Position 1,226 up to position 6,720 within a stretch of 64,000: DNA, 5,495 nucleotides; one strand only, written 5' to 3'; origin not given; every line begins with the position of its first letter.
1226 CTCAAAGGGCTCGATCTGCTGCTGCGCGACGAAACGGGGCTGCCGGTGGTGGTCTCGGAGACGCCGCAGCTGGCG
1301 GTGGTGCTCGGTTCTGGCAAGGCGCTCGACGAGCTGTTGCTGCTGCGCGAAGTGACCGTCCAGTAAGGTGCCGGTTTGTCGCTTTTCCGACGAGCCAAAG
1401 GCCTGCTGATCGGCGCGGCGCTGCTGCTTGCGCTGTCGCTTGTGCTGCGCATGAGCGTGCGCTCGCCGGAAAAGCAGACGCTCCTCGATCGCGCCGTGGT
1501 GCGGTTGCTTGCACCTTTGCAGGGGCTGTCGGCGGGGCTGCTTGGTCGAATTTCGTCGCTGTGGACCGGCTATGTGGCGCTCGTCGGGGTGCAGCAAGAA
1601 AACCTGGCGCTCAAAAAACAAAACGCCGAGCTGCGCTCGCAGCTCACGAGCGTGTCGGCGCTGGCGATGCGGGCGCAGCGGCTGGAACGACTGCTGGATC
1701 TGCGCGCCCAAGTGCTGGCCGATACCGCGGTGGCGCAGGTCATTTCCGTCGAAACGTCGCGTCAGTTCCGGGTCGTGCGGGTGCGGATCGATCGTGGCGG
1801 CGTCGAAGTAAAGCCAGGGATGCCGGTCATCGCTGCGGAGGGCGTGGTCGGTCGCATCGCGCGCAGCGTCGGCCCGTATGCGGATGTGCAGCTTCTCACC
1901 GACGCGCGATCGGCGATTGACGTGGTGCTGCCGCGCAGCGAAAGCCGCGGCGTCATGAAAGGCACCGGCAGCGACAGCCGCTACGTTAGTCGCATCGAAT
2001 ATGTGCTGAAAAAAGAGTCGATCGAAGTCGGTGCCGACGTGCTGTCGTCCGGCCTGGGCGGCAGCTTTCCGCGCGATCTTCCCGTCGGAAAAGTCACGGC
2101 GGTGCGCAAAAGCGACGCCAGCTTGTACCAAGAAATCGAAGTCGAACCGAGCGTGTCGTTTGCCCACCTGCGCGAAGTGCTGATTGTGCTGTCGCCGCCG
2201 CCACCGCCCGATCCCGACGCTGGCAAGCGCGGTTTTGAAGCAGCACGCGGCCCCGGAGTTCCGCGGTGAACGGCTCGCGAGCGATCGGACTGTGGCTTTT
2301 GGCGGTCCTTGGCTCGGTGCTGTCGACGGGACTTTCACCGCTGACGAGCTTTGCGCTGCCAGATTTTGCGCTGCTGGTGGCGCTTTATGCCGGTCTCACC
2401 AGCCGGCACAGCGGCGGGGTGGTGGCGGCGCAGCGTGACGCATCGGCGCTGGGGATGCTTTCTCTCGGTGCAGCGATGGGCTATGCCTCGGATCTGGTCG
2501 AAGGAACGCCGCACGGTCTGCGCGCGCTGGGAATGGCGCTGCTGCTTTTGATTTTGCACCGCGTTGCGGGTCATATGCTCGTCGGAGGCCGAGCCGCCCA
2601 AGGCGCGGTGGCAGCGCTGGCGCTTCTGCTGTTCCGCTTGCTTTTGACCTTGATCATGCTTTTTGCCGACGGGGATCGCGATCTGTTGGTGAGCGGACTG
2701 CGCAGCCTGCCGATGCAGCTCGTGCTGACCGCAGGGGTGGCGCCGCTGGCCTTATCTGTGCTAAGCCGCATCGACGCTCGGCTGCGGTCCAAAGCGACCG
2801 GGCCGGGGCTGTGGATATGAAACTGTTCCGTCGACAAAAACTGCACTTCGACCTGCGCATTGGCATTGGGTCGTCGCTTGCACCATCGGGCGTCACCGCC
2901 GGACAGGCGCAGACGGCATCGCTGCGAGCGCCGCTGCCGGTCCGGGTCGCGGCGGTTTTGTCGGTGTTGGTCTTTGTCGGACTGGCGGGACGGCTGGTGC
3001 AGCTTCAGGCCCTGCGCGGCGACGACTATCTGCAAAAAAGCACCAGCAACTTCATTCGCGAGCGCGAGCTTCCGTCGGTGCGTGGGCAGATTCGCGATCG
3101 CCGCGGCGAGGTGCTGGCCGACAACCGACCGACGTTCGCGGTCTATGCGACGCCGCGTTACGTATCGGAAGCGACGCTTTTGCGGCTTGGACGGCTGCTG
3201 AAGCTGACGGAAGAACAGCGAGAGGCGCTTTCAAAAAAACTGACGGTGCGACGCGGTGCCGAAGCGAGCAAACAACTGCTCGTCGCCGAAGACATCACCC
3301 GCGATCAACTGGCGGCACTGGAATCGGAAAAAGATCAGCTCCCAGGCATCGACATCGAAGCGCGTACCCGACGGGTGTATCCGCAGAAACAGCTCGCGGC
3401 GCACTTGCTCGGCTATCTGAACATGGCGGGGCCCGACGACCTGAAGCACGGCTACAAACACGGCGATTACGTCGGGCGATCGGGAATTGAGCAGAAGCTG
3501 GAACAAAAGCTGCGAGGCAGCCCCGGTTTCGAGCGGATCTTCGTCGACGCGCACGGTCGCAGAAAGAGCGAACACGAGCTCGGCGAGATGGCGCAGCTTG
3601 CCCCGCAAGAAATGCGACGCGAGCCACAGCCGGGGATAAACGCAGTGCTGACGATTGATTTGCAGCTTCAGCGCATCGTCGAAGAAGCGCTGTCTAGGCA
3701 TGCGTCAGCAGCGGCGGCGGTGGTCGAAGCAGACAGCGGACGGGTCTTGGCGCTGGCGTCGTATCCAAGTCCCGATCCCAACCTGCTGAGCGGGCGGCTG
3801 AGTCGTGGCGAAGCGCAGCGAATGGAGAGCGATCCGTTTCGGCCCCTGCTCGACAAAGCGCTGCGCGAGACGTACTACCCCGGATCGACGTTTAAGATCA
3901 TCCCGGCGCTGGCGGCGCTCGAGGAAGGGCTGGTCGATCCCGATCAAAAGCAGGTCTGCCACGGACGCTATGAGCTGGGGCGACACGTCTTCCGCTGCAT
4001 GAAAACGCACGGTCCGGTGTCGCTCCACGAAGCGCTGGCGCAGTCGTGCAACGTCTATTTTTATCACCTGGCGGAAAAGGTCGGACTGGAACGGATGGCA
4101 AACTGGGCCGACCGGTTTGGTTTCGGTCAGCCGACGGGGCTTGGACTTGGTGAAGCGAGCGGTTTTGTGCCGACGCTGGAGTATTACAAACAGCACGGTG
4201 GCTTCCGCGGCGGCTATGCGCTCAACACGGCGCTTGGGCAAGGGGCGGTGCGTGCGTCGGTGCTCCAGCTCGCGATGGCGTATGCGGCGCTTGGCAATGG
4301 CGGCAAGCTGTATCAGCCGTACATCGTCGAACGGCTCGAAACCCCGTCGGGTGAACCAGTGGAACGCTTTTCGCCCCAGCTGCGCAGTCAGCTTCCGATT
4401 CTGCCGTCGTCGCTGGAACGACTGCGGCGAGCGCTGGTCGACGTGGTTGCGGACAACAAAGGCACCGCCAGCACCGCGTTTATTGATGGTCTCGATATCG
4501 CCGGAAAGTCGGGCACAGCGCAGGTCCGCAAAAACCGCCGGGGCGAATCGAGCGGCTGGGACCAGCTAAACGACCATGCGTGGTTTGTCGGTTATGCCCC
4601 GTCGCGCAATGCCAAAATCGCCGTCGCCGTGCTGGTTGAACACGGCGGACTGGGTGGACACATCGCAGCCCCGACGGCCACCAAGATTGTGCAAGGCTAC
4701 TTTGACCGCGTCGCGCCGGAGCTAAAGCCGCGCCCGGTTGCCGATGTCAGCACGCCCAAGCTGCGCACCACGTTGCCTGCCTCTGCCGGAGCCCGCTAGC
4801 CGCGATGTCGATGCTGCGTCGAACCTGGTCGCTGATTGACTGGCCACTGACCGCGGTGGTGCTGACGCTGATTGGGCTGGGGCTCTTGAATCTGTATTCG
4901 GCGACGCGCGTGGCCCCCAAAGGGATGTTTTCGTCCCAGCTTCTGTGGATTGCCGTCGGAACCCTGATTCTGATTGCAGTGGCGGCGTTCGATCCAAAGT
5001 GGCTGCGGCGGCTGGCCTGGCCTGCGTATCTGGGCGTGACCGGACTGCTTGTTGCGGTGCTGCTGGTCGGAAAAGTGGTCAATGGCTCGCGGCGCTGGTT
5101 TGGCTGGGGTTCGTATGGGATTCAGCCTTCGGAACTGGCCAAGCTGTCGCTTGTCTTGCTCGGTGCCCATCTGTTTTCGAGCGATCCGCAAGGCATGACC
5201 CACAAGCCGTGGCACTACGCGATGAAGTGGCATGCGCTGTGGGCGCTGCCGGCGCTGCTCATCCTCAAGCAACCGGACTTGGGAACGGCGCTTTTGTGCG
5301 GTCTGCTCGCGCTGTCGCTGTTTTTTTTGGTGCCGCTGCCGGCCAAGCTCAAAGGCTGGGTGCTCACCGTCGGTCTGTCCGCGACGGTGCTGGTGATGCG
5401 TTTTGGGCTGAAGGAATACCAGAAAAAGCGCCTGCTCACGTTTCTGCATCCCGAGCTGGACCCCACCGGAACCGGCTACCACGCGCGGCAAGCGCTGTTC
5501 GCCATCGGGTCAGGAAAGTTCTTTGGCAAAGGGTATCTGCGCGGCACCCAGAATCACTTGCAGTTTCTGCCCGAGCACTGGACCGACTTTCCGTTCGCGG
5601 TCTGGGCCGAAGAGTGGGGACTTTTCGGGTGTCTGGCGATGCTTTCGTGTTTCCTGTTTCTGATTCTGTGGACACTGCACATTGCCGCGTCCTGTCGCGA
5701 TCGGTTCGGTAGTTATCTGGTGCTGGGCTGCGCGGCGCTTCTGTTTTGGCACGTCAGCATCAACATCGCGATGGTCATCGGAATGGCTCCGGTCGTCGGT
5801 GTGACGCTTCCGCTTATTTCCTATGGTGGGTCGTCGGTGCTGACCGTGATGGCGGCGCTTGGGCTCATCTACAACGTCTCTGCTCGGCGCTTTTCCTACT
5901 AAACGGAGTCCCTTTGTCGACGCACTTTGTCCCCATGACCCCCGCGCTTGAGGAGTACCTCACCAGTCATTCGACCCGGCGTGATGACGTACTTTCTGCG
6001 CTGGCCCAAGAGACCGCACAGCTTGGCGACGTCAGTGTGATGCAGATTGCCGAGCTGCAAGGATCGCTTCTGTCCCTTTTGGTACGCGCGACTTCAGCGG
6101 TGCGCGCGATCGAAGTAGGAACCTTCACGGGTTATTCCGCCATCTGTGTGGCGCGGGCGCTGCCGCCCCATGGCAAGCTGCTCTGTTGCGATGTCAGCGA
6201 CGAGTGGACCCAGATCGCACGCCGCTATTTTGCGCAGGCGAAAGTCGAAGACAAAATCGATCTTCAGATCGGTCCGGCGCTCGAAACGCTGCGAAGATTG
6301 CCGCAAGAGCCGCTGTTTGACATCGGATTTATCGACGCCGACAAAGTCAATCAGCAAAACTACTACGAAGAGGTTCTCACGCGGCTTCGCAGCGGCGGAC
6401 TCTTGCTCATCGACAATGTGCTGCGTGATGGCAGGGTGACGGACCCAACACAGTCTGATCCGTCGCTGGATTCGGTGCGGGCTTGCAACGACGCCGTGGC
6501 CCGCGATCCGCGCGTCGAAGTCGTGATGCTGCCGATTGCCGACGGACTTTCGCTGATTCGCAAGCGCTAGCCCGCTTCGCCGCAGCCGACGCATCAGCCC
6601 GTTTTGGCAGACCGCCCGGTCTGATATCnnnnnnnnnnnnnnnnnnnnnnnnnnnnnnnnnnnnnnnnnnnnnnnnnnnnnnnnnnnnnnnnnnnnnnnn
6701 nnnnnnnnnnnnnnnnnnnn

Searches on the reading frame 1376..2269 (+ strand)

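Call 44: search_protein_families(library=pfam, proteins=[window:1376-2269:+])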
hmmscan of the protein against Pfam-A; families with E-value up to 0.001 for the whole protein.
window:1376-2269:+ (297 aa): 1 family
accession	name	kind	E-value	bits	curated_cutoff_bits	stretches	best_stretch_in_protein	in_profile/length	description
PF04085.20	MreC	-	2.4e-33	115.4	28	1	122-271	1-146/147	Rod shape-determining protein MreC, barrel core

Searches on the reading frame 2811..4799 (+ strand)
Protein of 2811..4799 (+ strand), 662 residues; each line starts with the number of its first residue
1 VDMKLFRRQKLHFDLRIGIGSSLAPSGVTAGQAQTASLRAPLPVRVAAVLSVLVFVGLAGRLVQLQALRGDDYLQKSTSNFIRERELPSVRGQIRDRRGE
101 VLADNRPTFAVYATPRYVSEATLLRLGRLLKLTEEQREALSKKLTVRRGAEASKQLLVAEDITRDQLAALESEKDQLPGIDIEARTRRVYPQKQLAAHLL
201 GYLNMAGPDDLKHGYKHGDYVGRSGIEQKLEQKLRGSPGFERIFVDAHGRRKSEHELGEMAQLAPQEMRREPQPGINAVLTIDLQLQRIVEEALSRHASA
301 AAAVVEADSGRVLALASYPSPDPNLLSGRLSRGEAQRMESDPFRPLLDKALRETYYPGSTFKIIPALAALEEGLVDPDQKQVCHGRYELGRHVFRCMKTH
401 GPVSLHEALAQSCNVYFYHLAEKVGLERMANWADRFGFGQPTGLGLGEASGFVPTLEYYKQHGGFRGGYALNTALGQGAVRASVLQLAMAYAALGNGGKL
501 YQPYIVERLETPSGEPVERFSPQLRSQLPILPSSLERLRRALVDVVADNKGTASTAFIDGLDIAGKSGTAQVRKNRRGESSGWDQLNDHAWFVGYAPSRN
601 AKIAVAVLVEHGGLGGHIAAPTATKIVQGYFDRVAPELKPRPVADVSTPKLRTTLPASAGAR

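Call 43: search_protein_families(library=pfam, proteins=[window:2811-4799:+])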
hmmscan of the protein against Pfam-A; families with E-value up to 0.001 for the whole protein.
window:2811-4799:+ (662 aa): 2 families
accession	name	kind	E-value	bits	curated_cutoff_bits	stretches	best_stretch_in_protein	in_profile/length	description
PF00905.27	Transpeptidase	-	1.8e-66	224.8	22.1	1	301-627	2-298/299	Penicillin binding protein transpeptidase domain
PF03717.20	PBP_dimer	-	7.1e-41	141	24.4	1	88-254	3-178/180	Penicillin-binding Protein dimerisation domain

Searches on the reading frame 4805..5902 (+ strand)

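Call 43: search_protein_families(library=pfam, proteins=[window:4805-5902:+])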
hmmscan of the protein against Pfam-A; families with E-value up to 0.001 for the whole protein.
window:4805-5902:+ (365 aa): 1 family
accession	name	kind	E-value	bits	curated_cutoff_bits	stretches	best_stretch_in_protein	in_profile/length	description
PF01098.24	FTSW_RODA_SPOVE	-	1.1e-92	311.2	26.4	1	17-361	5-353/356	Cell cycle protein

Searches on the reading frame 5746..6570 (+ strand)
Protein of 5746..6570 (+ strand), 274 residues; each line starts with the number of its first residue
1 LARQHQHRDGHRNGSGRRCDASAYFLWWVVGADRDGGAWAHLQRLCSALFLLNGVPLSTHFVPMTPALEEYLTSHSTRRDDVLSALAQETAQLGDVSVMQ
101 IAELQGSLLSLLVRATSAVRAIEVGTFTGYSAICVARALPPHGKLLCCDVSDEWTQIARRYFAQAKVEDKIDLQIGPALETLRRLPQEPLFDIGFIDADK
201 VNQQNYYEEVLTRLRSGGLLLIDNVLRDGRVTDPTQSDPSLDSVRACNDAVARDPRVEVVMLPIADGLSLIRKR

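Call 43: search_protein_families(library=pfam, proteins=[window:5746-6570:+])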
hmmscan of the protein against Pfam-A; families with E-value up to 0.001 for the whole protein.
window:5746-6570:+ (274 aa): 4 families
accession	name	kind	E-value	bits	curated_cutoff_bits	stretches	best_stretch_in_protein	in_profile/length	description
PF01596.23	Methyltransf_3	-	5.3e-55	186.3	22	1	74-273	2-203/204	O-methyltransferase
PF13578.12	Methyltransf_24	-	1.4e-14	55.3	26.3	1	122-225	1-105/105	Methyltransferase domain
PF13649.12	Methyltransf_25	-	0.00029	21.9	27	0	122-218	2-97/97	Methyltransferase domain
PF13847.12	Methyltransf_31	-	0.00068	19.8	27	1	117-232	3-119/145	Methyltransferase domain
